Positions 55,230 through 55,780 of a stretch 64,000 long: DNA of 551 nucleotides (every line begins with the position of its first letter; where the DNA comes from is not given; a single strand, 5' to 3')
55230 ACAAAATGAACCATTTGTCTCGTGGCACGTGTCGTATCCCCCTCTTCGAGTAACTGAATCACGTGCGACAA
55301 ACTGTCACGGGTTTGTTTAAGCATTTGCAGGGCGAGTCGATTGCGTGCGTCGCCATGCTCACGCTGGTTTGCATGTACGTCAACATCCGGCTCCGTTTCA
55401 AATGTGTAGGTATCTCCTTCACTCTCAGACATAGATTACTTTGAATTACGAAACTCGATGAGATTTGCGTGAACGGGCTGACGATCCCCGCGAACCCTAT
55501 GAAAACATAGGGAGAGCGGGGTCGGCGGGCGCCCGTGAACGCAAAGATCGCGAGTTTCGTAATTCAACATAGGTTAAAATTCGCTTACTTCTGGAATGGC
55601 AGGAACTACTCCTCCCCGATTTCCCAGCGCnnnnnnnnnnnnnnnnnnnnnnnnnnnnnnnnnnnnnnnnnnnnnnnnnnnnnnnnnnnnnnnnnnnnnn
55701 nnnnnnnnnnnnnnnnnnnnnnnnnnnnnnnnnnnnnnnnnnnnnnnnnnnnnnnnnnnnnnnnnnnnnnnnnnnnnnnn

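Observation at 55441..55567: Family of 125-157-nt intergenic long hairpins with conserved junction motifs but copy-specific, perfectly complementary arms (reference copy D)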

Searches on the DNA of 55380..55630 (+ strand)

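Call 8: search_rna_families(source=window, start=55380, end=55630, threshold=evalue, max_evalue=10, show_alignments=3)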
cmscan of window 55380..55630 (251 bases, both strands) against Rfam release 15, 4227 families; matches with E-value up to 10: 0.
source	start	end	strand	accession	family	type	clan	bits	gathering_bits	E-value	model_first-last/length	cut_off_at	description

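Call 60: build_rna_model(alignment_id=A3, structure=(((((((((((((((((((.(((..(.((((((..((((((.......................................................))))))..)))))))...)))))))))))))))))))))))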
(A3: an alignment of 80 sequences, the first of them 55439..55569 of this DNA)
Model R1 built from alignment A3 (80 sequences, 136 columns); structure: as given.
model positions 129; base pairs 35; branch points 0; effective number of sequences 2.86; information 0.59 bits per position. Calibrated on 0.2 Mb of random sequence (short: E-values are rough).
structure used (alignment columns):
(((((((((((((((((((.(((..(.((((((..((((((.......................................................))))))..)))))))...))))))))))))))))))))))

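Call 61: search_with_rna_model(model_id=R1, source=window, filters=off, max_evalue=1)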
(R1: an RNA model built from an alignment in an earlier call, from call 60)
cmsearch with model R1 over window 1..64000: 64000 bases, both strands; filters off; matches with E-value up to 1: 14.
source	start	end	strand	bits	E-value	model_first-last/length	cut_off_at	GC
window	28546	28674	-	128.8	4.8e-27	1-129/129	no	0.53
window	55439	55569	+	120.1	4.3e-25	1-129/129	no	0.53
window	9758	9886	-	94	3.4e-19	1-129/129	no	0.53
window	20910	21036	+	67.7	2.8e-13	1-129/129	no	0.46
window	55439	55569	-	36.6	2.9e-06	1-129/129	no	0.53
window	28546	28674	+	33.1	1.7e-05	1-129/129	no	0.53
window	39840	39916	+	26.5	0.00053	1-129/129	no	0.55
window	9758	9886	+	26.4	0.00056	1-129/129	no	0.53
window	39840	39916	-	22.8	0.0036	1-129/129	no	0.55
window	3385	3422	-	15.7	0.14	1-129/129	no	0.39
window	3385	3422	+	15.2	0.19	1-129/129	no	0.39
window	20910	21036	-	14.9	0.22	1-129/129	no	0.46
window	883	938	+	14.6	0.26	1-129/129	no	0.62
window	21170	21241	-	12.2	0.91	1-129/129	no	0.56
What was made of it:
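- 55439..55569 (+): Copy D, the whole inserted element (131 bp): 19-nt arms at 55439-55457 and 55551-55569, with the outer two pairs mismatched. CM R1 scores 120.1 bits on + against 36.6 on - (call 61).
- The window holds 4 copies in 64 kb (call 61).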

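Call 63: search_with_rna_model(model_id=R1, sources=[L001, L002, L005, L006, L009, L010, L014, L015, L016, L018, L019, L021, L022, L023, L025, L026, L027, L028, L029, L030, L031, L032, L033, L034, L035, L037, L038, L039, L040, L041, L042, L043, L044, L045, L046, L047, L048, L049, L050, L051, L052, L053, L054, L055, L057, L058, L059, L060, L061, L062, L063, L064, L065, L066, L067, L068, L069, L071, L072, L073, L075, L076, L077, L078, L079, L080, L081, L082, L083, L084, L085, L086, L087, L088, L089, L090, L091, L092, L093, L094, L095, L096, L097, L098, L099, L100, L101, L102, L103, L104, L106, L107, L108, L109, L111, L112, L113], max_evalue=0.00001)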
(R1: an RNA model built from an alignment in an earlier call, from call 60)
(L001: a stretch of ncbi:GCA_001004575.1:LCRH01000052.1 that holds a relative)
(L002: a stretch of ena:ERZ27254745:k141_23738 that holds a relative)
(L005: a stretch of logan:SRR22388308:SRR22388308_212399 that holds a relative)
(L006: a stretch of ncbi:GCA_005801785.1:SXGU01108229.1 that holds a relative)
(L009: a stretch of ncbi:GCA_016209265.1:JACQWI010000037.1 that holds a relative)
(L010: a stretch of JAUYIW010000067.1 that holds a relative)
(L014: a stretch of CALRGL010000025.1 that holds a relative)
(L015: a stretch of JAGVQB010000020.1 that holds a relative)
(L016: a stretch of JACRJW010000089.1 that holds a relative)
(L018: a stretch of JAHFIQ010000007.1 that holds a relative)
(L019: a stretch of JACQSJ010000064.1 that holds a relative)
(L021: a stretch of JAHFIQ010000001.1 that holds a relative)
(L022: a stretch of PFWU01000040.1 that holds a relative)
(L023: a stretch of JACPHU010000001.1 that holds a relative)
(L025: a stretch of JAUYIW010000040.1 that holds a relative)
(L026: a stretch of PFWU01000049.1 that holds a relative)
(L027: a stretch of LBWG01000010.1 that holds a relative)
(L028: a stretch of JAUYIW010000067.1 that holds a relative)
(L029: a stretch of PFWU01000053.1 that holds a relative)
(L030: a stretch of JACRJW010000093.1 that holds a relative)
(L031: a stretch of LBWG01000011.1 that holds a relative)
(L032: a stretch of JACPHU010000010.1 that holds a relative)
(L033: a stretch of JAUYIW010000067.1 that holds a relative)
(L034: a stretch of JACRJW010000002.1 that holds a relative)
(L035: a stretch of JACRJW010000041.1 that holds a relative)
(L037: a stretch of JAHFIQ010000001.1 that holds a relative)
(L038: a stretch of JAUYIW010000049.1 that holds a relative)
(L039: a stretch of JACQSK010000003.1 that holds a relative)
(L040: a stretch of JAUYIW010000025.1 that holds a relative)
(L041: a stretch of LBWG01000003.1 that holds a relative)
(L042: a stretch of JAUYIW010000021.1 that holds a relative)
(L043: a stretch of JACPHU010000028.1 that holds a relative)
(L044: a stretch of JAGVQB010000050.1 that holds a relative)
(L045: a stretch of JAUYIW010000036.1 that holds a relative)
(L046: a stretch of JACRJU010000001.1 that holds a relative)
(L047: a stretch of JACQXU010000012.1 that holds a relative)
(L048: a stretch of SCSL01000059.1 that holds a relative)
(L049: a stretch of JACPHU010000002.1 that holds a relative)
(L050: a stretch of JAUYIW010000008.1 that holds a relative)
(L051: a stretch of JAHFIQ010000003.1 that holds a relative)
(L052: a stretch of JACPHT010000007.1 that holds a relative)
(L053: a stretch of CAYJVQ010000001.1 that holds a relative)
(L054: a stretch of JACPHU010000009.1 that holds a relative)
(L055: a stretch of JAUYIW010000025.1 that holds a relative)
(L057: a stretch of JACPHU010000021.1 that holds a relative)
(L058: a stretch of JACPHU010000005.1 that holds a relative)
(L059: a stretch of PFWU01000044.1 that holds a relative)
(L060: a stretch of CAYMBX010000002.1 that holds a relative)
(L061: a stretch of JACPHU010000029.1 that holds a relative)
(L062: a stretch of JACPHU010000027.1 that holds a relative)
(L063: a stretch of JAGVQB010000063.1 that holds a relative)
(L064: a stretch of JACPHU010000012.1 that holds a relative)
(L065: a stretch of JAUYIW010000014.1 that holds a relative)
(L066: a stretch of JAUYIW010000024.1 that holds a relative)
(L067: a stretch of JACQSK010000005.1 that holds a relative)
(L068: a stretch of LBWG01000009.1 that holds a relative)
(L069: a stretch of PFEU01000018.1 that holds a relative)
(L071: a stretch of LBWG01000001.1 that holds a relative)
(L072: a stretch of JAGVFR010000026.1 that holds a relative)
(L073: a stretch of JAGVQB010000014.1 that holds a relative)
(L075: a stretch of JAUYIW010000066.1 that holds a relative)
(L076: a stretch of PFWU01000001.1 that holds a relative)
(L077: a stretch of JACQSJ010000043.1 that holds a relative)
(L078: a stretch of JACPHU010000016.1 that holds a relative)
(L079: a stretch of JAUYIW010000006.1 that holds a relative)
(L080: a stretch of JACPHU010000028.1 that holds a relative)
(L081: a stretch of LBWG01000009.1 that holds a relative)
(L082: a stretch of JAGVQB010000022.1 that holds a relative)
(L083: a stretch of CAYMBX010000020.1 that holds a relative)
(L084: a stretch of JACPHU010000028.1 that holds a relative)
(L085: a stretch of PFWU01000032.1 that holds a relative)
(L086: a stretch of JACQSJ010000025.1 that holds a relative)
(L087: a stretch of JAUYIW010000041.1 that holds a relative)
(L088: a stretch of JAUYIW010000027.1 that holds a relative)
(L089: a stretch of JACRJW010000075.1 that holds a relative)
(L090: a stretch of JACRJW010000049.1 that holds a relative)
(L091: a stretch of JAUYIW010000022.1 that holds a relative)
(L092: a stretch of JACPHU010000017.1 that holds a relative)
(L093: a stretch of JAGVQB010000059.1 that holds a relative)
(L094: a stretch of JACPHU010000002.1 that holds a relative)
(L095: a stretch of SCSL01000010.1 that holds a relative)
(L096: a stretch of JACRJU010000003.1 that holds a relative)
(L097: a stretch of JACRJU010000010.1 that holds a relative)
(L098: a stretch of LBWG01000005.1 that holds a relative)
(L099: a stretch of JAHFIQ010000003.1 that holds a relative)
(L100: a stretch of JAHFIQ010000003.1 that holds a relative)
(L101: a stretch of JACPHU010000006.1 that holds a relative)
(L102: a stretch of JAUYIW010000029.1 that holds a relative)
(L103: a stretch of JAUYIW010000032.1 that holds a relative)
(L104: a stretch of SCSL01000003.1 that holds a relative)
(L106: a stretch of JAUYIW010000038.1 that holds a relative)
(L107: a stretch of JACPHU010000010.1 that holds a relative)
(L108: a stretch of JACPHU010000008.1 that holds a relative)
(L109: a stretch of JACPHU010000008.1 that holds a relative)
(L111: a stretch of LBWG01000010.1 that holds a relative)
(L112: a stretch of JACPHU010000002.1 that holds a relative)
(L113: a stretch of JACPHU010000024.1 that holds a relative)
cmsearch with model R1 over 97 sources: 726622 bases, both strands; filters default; matches with E-value up to 0.00001: 156.
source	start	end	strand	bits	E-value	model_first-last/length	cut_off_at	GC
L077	4440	4568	-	142.8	3.9e-29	1-129/129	no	0.53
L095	1528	1656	+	141.7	6.7e-29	1-129/129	no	0.5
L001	4332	4460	-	138.1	4.4e-28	1-129/129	no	0.49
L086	6272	6401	+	136.7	8.9e-28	1-129/129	no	0.59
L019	2180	2308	+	135.9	1.4e-27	1-129/129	no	0.53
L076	4591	4719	-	135.6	1.6e-27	1-129/129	no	0.53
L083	1852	1980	-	134.7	2.5e-27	1-129/129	no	0.52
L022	3592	3720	-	134.3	3.2e-27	1-129/129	no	0.54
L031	4433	4561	-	132.7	7.4e-27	1-129/129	no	0.55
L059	4405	4533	-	132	1e-26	1-129/129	no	0.58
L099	2980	3107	+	130.7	2e-26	1-129/129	no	0.54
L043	3991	4120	+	130.6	2.1e-26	1-129/129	no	0.49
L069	6196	6325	-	130.5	2.2e-26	1-129/129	no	0.58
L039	5423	5553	-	130.3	2.5e-26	1-129/129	no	0.56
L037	788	915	-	130.2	2.6e-26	1-129/129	no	0.53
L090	3200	3328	+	130.2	2.7e-26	1-129/129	no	0.51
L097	7114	7242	-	130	2.9e-26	1-129/129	no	0.5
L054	7161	7290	-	129.8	3.3e-26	1-129/129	no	0.55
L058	961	1090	+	129.8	3.3e-26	1-129/129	no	0.53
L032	534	663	+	129.6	3.5e-26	1-129/129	no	0.55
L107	5988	6117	-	129.6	3.5e-26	1-129/129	no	0.55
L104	2578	2705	-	128.4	6.8e-26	1-129/129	no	0.52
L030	4151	4278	+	128.3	6.9e-26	1-129/129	no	0.49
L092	5868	5997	+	128.2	7.4e-26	1-129/129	no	0.54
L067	3079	3209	+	128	8.2e-26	1-129/129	no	0.54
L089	3785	3913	-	127.3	1.2e-25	1-129/129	no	0.53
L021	7381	7510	+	127.2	1.2e-25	1-129/129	no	0.56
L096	5208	5335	-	127.2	1.2e-25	1-129/129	no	0.52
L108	7785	7914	+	127.2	1.3e-25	1-129/129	no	0.48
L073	3636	3765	+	127.2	1.3e-25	1-129/129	no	0.55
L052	6383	6510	-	126.6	1.7e-25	1-129/129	no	0.51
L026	7232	7360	+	126.5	1.8e-25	1-129/129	no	0.54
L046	3754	3881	+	126.5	1.8e-25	1-129/129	no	0.51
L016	5632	5760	-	126.4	1.9e-25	1-129/129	no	0.5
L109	7001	7130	-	126.1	2.2e-25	1-129/129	no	0.5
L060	4201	4329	-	125.9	2.4e-25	1-129/129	no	0.48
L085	501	628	-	125.4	3.2e-25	1-129/129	no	0.58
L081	6877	7006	-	125.3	3.3e-25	1-129/129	no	0.5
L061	6573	6702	-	124.2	5.9e-25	1-129/129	no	0.54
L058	1225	1354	-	124.2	6e-25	1-129/129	no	0.47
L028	6055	6185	+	124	6.7e-25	1-129/129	no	0.52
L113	7671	7799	+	123.7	7.6e-25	1-129/129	no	0.54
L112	4732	4861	-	123.7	7.7e-25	1-129/129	no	0.52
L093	7794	7923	-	123.5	8.4e-25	1-129/129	no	0.54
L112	6188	6316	-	123.3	9.5e-25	1-129/129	no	0.54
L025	5271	5401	+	123.1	1e-24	1-129/129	no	0.52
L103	6753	6883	+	122.9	1.1e-24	1-129/129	no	0.53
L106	1277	1407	+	122.6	1.3e-24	1-129/129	no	0.53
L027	5551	5680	-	122.5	1.4e-24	1-129/129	no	0.52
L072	6203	6330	-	122.3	1.6e-24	1-129/129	no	0.49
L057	931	1060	+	122.2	1.7e-24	1-129/129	no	0.52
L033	7354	7484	+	122.1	1.8e-24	1-129/129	no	0.52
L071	638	766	+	122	1.8e-24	1-129/129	no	0.45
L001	6221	6351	-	121.7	2.1e-24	1-129/129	no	0.55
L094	1543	1672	-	121.7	2.2e-24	1-129/129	no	0.54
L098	6894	7023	-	121.3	2.6e-24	1-129/129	no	0.48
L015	621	750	+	121.3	2.6e-24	1-129/129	no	0.55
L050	2351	2481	-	121.2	2.9e-24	1-129/129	no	0.55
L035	4077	4203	+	120.8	3.4e-24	1-129/129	no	0.5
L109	7182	7311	+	120.7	3.6e-24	1-129/129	no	0.55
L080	3889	4018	-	120.6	3.8e-24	1-129/129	no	0.52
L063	3125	3255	-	120.2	4.7e-24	1-129/129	no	0.56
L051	5922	6051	-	120.1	5e-24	1-129/129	no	0.55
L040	4049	4177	+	120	5.3e-24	1-129/129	no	0.55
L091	4014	4144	+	119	8.9e-24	1-129/129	no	0.53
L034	5199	5328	+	116.9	2.6e-23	1-129/129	no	0.55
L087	3484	3614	+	116.8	2.8e-23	1-129/129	no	0.52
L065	1027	1157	-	116.6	3.1e-23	1-129/129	no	0.53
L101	345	474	-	116.5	3.2e-23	1-129/129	no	0.58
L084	2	131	-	116.5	3.3e-23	1-129/129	no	0.53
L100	7301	7428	+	116.3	3.6e-23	1-129/129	no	0.59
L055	14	143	+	116.2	3.7e-23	1-129/129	no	0.51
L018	3001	3130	-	115.8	4.6e-23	1-129/129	no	0.58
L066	3356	3486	+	115.5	5.5e-23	1-129/129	no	0.5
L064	2067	2195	+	115.2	6.2e-23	1-129/129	no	0.47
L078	4975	5103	-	114.3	1e-22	1-129/129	no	0.5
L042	6688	6818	-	114.3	1e-22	1-129/129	no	0.49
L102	6362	6492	-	114.2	1e-22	1-129/129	no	0.53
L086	4745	4872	-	113.3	1.7e-22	1-129/129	no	0.58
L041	5255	5385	-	113.3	1.7e-22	1-129/129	no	0.59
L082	3808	3973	+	113.2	1.8e-22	1-129/129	no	0.6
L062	6580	6706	+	112.6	2.4e-22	1-129/129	no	0.47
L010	862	992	+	111.2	5e-22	1-129/129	no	0.53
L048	507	635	-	110.9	5.9e-22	1-129/129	no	0.43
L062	7587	7715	+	110.9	6e-22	1-129/129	no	0.57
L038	2025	2155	-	110.5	7.2e-22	1-129/129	no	0.49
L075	119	249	+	110.2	8.2e-22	1-129/129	no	0.51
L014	212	342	-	109.7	1.1e-21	1-129/129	no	0.46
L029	2411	2579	+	106.6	5.5e-21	1-129/129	no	0.54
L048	961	1087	-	106.1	7e-21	1-129/129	no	0.5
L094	6231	6357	-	103.8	2.3e-20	1-129/129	no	0.49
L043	5963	6093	-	102.9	3.7e-20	1-129/129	no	0.53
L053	2299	2417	+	101.7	7.1e-20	7-123/129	no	0.53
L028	2800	2929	+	100.6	1.2e-19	1-129/129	no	0.53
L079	1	120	-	99.8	1.8e-19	1-118/129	3'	0.55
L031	2558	2719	+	92.2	9.5e-18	1-129/129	no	0.57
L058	4762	4918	+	92.1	1e-17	1-129/129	no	0.57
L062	1741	1950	+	91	1.8e-17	1-129/129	no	0.6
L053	2419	2629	+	90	3.1e-17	1-129/129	no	0.52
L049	2768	2930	-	88.8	5.5e-17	1-129/129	no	0.56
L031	5934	6096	+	84.6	5e-16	1-129/129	no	0.6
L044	1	109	-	81.5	2.5e-15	1-108/129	3'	0.54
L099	791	948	-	81.2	2.9e-15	1-129/129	no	0.61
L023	2451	2609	-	81.1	3e-15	1-129/129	no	0.52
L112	5385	5560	+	80.8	3.6e-15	1-129/129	no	0.59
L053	6098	6226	+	78.8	1e-14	1-129/129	no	0.56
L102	1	123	-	78.6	1.1e-14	1-129/129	no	0.43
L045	2504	2627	-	69.6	1.2e-12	1-129/129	no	0.48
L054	7398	7570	+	69.5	1.2e-12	1-129/129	no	0.5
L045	7898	8000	+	67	4.5e-12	1-101/129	3'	0.56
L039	7864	7988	-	66.1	7.2e-12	1-129/129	no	0.59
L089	2758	2885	+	58.3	4.3e-10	1-129/129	no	0.45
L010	5688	5810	+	58.2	4.4e-10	1-129/129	no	0.45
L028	2800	2929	-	55.8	1.5e-09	1-129/129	no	0.53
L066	1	95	+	54.9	2.4e-09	37-129/129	5'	0.57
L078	3054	3125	-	54.8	2.6e-09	1-129/129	no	0.47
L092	5868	5997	-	52.2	9.7e-09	1-129/129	no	0.54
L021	7381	7510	-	51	1.8e-08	1-129/129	no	0.56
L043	3991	4120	-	49.6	3.8e-08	1-129/129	no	0.49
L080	3889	4018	+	49.2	4.7e-08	1-129/129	no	0.52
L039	5423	5553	+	48.7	5.9e-08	1-129/129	no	0.56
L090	3200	3328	-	48.6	6.4e-08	1-129/129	no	0.51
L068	2782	2903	+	48.5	6.7e-08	1-129/129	no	0.53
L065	3020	3139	+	48.4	7.2e-08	1-129/129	no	0.43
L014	212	342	+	48.2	7.9e-08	1-129/129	no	0.46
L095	1528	1656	-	48.1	8.2e-08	1-129/129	no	0.5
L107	5988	6117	+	48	8.8e-08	1-129/129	no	0.55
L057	931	1060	-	47.6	1.1e-07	1-129/129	no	0.52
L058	961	1090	-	47.4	1.2e-07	1-129/129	no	0.53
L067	3079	3209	-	47.2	1.3e-07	1-129/129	no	0.54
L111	2719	2841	+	46.7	1.7e-07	1-129/129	no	0.53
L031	2558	2719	-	46.5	1.9e-07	1-129/129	no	0.57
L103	4834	4957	+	46.4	2e-07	1-129/129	no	0.42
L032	534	663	-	46.2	2.2e-07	1-129/129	no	0.55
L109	7001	7130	+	46.1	2.4e-07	1-129/129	no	0.5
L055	1631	1708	+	46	2.5e-07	1-77/129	3'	0.49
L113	7671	7799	-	45.3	3.6e-07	1-129/129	no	0.54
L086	6272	6401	-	45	4.2e-07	1-129/129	no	0.59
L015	621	750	-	44.6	5e-07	1-129/129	no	0.55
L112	6479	6676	+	44.2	6.3e-07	1-129/129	no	0.56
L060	4201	4329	+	44.1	6.6e-07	1-129/129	no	0.48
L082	3808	3973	-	44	6.9e-07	1-129/129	no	0.6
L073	3636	3765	-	43.5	9e-07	1-129/129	no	0.55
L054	7161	7290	+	43.4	9.5e-07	1-129/129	no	0.55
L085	501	628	+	42.3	1.6e-06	1-129/129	no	0.58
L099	2980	3107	-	42.2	1.8e-06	1-129/129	no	0.54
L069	6196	6325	+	41.9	2e-06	1-129/129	no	0.58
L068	4542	4613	+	41.5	2.5e-06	1-129/129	no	0.39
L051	5922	6051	+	41.3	2.8e-06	1-129/129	no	0.55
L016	5632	5760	+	40.5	4.4e-06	1-129/129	no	0.5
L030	4151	4278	-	40.1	5.2e-06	1-129/129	no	0.49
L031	4433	4561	+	40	5.6e-06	1-129/129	no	0.55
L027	5551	5680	+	39.6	6.8e-06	1-129/129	no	0.52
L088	7932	8000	+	39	9.1e-06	1-68/129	3'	0.49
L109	7182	7311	-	39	9.2e-06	1-129/129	no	0.55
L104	2578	2705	+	38.9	9.6e-06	1-129/129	no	0.52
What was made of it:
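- About 120 copies on the ATGAGAT strand lie in 727 kb of loci (call 63). The CM scores 120-140 bits on the ATGAGAT strand against 40-50 on the opposite strand (calls 61, 63).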
